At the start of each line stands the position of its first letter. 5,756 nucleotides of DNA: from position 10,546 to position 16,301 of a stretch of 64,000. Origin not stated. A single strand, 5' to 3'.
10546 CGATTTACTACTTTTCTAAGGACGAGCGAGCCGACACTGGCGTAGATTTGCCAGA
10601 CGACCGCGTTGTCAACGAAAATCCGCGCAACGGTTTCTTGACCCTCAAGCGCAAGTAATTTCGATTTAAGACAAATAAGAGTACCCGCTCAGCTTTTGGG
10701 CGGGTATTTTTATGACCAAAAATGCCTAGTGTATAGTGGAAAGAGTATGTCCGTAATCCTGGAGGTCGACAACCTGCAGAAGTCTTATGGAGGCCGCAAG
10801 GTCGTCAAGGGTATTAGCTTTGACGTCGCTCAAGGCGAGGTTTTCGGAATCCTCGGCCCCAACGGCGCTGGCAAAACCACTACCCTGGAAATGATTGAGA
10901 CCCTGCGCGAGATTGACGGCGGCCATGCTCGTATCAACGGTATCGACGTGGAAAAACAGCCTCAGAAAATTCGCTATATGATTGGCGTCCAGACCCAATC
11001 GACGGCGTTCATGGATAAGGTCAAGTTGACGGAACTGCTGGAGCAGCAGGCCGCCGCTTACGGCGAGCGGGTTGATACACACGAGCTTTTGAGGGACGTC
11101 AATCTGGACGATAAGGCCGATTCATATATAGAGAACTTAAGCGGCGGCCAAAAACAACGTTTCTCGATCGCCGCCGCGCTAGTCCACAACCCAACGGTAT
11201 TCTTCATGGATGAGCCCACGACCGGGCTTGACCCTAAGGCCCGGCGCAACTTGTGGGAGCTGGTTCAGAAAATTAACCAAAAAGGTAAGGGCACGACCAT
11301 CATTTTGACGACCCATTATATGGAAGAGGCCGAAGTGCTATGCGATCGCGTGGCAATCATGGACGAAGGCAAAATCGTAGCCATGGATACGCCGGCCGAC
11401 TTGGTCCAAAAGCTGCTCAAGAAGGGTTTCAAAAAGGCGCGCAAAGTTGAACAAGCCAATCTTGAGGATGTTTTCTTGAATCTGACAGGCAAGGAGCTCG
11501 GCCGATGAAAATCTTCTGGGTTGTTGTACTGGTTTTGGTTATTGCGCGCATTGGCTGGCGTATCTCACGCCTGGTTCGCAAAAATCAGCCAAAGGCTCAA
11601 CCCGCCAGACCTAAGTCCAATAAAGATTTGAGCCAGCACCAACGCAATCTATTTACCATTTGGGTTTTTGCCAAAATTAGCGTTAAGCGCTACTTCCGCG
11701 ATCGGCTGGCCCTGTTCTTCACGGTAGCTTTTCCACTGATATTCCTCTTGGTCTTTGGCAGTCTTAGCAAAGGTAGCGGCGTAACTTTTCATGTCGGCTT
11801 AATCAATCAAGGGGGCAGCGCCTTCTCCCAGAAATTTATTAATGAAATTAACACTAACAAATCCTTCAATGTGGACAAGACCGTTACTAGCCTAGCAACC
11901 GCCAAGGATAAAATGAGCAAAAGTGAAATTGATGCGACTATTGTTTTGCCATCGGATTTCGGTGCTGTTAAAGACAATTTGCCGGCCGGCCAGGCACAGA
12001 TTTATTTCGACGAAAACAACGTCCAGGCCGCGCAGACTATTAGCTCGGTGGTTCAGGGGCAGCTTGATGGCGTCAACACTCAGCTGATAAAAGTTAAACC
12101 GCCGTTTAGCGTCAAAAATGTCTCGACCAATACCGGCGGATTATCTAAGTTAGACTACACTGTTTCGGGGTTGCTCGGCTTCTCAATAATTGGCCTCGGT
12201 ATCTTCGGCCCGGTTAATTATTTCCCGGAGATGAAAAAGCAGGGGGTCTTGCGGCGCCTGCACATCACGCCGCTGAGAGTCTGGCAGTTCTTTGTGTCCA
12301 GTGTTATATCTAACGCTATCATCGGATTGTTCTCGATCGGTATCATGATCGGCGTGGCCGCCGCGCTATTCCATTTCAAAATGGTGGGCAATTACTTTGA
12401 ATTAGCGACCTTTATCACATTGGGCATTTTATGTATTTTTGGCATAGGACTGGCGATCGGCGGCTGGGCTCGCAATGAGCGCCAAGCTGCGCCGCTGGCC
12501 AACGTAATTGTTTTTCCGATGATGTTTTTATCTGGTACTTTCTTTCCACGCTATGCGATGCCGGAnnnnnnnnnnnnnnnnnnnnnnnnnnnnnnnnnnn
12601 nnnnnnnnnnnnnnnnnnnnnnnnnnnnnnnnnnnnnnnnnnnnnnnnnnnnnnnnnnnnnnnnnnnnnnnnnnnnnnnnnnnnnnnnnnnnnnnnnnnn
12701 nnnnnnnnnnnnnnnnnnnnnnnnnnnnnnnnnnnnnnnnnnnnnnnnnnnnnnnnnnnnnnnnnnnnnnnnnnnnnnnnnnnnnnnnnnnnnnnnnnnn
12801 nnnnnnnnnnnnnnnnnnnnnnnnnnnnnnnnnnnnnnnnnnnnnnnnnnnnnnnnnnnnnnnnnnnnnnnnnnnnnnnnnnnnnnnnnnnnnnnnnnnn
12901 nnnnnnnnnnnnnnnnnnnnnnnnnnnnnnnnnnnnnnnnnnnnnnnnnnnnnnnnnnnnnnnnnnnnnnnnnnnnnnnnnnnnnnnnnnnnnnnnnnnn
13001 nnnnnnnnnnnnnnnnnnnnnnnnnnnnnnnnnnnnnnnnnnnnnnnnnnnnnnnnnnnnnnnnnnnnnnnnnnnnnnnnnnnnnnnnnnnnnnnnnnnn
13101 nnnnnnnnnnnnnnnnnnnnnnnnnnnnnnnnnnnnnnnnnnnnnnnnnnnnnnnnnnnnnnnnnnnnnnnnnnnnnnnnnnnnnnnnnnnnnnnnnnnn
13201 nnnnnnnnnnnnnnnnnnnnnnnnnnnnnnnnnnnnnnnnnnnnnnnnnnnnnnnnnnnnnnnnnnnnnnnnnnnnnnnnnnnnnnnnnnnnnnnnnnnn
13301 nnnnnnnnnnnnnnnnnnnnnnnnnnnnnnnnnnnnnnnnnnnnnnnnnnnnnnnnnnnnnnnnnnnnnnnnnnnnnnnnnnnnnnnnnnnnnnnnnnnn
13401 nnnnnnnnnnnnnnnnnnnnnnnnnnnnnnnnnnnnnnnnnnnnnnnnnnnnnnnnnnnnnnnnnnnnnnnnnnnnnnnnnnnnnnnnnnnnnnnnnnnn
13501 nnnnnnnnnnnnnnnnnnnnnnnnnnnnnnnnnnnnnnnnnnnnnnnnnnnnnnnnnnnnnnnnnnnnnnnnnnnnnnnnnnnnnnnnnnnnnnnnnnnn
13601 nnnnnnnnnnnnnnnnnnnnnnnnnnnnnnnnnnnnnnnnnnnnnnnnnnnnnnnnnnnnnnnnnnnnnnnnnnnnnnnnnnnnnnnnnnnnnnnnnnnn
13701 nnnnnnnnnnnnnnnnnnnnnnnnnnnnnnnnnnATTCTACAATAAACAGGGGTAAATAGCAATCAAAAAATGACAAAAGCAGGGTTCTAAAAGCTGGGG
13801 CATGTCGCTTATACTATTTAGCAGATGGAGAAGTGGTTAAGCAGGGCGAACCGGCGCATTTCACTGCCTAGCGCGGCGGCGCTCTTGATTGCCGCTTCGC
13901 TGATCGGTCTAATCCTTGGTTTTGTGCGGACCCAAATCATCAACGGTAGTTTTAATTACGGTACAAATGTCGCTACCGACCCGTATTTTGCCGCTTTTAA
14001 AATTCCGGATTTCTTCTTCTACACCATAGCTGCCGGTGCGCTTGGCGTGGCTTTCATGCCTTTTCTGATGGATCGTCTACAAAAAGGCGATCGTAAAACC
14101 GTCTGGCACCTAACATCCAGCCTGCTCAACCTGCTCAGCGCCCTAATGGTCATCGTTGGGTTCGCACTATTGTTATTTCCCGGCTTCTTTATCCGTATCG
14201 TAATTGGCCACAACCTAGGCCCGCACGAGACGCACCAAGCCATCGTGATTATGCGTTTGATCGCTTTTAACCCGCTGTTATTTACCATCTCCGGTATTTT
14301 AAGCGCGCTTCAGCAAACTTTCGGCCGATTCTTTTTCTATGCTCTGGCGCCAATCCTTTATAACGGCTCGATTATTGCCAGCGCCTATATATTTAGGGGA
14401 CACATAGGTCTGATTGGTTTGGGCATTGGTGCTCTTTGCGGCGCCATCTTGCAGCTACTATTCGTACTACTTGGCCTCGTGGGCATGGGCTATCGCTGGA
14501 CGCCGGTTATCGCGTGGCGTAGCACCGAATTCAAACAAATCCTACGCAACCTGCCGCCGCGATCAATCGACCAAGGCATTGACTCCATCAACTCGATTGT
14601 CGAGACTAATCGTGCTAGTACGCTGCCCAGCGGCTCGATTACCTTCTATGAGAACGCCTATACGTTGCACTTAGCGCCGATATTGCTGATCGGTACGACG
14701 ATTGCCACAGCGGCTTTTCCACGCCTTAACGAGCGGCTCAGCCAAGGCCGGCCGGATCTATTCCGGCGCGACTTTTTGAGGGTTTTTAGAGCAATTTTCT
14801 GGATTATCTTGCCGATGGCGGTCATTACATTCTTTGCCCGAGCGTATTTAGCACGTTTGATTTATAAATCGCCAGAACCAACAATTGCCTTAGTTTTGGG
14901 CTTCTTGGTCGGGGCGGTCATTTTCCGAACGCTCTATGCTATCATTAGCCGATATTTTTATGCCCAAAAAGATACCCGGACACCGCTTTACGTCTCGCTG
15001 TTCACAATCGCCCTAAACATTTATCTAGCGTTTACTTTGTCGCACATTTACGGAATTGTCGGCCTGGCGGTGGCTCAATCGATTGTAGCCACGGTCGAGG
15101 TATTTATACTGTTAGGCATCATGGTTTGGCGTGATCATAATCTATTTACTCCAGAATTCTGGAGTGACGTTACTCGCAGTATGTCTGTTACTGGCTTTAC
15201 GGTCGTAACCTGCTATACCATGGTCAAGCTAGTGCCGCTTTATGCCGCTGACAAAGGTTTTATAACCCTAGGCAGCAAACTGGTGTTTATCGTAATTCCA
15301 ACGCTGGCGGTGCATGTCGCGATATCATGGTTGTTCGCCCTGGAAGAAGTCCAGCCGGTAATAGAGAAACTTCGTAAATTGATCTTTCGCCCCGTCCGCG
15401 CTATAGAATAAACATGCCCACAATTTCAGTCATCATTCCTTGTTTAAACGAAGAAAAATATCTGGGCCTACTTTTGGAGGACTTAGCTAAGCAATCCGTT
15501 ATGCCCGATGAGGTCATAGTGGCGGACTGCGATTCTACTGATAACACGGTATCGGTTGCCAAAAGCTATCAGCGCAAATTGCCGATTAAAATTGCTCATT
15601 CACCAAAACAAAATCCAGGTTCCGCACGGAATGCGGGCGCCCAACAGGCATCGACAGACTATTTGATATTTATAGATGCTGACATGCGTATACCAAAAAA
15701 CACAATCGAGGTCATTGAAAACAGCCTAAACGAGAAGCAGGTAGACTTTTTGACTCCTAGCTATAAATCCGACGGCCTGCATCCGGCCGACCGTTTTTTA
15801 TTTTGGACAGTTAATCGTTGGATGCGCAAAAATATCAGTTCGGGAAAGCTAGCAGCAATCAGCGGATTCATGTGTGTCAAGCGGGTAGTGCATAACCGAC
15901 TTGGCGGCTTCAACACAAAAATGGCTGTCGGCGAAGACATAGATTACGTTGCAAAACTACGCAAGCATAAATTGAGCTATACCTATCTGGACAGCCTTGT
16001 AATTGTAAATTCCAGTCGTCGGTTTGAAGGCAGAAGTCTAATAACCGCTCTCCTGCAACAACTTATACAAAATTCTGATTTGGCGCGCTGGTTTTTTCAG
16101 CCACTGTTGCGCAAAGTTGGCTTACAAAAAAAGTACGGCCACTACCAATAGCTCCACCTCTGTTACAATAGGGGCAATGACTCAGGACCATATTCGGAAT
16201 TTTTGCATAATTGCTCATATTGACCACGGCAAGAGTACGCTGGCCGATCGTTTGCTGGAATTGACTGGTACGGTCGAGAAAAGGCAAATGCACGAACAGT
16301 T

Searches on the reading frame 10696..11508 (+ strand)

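Call 99: search_protein_families(library=pfam, proteins=[window:10696-11508:+], max_evalue=0.001)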
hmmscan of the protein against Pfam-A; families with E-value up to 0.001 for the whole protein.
window:10696-11508:+ (270 aa): 6 families
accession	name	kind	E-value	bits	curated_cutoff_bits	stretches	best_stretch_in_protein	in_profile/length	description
PF00005.33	ABC_tran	-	3e-29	102.8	25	1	38-176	2-137/137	ABC transporter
PF13304.12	AAA_21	-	2.7e-17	64.2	27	1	119-207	220-298/304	AAA domain, putative AbiEii toxin, Type IV TA system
PF02463.25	SMC_N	-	2.1e-07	31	40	1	47-215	24-208/220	RecF/RecN/SMC N terminal domain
PF13175.12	AAA_15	-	9.7e-06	25.9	32.1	0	165-207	328-369/374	AAA ATPase domain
PF13476.12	AAA_23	-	0.00019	22.6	27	1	40-67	15-39/201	AAA domain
PF13401.12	AAA_22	-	0.00058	20.6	27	0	52-124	10-84/130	AAA domain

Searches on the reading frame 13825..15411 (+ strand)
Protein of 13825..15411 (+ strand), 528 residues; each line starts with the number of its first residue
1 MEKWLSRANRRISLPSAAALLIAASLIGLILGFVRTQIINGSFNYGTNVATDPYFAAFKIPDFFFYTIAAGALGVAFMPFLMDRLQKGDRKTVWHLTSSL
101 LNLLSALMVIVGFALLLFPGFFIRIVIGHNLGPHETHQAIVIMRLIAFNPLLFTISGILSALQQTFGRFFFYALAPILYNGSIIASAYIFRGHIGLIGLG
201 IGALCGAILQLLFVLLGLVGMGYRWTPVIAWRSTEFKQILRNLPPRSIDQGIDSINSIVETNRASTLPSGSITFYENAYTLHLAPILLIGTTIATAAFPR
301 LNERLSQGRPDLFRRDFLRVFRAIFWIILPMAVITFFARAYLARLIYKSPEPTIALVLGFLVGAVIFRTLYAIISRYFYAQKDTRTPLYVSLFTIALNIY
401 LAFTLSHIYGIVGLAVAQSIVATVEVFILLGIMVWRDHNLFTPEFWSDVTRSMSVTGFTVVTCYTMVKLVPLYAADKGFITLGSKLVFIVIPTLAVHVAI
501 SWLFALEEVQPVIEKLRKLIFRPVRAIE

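Call 99: search_protein_families(library=pfam, proteins=[window:13825-15411:+], max_evalue=0.001)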
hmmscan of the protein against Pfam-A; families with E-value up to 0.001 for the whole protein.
window:13825-15411:+ (528 aa): 2 families
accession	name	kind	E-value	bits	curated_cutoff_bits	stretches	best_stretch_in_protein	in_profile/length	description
PF03023.19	MurJ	-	8.4e-63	213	27.4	1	46-460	6-425/451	Lipid II flippase MurJ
PF01554.23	MatE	-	6.9e-10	39.3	24.9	1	285-403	40-160/161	MatE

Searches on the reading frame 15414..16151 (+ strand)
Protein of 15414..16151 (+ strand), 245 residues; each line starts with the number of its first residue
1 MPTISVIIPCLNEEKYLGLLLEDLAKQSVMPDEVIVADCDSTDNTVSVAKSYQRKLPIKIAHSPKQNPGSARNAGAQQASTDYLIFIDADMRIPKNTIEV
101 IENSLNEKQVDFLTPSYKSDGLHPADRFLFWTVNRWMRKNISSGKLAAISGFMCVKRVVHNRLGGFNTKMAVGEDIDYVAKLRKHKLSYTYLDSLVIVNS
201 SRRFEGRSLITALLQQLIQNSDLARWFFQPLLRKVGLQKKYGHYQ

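Call 99: search_protein_families(library=pfam, proteins=[window:15414-16151:+], max_evalue=0.001)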
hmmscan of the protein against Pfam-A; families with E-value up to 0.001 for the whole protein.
window:15414-16151:+ (245 aa): 5 families
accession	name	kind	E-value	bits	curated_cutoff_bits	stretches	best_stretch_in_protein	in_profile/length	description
PF00535.33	Glycos_transf_2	-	1.9e-27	96.7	23.3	1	5-130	1-128/168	Glycosyl transferase family 2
PF13641.12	Glyco_tranf_2_3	-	1.5e-15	58.3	27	1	2-196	1-208/230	Glycosyltransferase like family 2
PF10111.15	Glyco_tranf_2_2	-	3.7e-09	36.9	27.3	1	5-101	1-102/276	Glycosyltransferase like family 2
PF13632.12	Glyco_trans_2_3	-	0.00017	21.9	27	1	84-195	2-119/198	Glycosyl transferase family group 2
PF12804.13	NTP_transf_3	-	0.00021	22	27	1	20-129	30-132/160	MobA-like NTP transferase domain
